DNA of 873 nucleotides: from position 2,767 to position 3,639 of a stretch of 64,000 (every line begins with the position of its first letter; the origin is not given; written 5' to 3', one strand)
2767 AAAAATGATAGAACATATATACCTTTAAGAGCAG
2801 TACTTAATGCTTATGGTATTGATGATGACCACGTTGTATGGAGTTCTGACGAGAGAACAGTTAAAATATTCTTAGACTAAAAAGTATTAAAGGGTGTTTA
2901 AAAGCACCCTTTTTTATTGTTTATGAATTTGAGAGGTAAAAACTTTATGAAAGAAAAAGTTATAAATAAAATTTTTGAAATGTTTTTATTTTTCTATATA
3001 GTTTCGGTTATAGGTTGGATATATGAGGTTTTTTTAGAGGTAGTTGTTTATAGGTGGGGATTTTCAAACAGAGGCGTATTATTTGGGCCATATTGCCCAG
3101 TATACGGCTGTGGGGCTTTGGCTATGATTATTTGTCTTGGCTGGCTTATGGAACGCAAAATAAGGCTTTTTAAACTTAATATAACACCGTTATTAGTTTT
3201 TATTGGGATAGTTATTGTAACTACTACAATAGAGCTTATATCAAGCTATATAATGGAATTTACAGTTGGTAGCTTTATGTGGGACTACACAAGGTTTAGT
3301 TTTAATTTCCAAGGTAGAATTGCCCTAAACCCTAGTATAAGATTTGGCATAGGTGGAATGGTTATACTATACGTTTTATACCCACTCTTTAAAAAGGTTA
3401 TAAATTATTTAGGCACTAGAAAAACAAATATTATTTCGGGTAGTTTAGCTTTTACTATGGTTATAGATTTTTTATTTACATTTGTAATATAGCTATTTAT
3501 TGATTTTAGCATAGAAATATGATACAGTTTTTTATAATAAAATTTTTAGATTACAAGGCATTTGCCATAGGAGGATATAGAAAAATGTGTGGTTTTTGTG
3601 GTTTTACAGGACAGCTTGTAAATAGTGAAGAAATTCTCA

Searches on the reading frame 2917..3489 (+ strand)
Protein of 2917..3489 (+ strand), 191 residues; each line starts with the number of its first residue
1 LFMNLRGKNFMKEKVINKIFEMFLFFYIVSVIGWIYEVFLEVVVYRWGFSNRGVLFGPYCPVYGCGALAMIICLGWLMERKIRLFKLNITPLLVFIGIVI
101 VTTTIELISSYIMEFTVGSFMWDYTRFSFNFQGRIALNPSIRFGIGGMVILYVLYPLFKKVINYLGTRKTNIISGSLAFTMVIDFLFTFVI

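Call 58: search_protein_families(library=pfam, proteins=[window:2917-3489:+], max_evalue=0.001)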
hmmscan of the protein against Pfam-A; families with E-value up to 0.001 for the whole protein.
window:2917-3489:+ (191 aa): 1 family
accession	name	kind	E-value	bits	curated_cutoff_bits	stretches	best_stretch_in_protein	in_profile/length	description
PF06541.16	ABC_trans_CmpB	-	3.2e-37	128.4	25.9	1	24-189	1-151/151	Putative ABC-transporter type IV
